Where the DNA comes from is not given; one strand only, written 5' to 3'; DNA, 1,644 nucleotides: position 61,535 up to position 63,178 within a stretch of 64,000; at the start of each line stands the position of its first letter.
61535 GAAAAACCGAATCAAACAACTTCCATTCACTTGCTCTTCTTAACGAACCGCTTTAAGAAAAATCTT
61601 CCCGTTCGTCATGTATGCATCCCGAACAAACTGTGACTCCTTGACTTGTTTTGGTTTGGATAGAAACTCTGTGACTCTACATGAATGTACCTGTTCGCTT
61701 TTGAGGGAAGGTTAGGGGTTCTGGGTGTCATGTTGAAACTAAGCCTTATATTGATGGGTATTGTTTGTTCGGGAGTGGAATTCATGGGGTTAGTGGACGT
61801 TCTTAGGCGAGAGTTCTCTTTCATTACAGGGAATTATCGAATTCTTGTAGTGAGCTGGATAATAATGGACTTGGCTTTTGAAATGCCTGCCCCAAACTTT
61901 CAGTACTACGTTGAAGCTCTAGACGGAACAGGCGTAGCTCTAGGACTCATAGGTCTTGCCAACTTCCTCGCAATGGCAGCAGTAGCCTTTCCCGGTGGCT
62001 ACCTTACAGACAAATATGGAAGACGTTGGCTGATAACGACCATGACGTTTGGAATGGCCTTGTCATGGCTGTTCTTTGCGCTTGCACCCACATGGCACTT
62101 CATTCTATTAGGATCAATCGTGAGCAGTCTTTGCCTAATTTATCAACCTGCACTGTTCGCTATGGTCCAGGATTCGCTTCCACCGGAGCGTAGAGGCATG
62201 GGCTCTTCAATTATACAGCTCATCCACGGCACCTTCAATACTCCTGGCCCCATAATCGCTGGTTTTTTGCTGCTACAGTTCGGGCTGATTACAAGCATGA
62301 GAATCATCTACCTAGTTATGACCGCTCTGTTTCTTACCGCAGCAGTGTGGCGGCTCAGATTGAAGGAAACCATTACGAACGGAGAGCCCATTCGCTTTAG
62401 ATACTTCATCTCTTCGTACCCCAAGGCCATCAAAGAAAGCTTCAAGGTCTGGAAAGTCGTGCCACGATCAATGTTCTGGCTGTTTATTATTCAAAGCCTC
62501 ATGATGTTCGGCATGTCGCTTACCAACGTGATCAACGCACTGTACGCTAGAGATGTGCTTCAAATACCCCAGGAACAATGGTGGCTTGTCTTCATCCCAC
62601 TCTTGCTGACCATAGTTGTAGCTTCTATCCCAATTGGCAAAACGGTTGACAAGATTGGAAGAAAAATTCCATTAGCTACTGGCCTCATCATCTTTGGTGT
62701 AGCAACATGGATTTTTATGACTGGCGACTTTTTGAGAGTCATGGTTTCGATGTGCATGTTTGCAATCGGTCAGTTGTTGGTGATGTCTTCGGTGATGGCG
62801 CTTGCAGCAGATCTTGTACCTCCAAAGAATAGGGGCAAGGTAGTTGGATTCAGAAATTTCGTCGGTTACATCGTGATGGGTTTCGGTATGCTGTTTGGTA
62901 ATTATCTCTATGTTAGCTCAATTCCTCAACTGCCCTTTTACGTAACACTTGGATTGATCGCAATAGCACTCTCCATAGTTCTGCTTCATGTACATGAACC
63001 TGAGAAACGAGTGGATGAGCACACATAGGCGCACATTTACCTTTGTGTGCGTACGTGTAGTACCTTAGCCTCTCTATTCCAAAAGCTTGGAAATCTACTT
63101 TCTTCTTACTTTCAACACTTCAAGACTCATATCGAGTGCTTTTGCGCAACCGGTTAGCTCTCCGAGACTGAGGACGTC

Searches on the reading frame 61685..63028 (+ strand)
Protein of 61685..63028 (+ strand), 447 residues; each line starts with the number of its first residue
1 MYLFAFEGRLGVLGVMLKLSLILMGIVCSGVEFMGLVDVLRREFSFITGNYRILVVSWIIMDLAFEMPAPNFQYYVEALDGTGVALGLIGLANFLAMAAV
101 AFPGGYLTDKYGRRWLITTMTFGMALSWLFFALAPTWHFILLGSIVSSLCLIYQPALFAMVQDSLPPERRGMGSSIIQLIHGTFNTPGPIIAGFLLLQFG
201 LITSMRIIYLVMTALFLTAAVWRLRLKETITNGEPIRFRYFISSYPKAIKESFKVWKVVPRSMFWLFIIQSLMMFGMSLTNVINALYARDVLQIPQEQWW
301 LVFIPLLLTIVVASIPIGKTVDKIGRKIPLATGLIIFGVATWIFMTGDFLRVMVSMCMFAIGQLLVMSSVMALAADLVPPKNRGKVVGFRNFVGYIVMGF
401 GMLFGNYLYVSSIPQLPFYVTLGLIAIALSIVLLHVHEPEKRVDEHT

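Call 45: search_protein_families(library=pfam, proteins=[window:61685-63028:+], max_evalue=0.001)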
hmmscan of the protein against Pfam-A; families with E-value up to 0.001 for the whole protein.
window:61685-63028:+ (447 aa): 1 family
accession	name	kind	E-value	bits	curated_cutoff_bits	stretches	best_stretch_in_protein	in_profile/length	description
PF07690.21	MFS_1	-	6.1e-49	167.2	33.4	2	59-293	6-233/347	Major Facilitator Superfamily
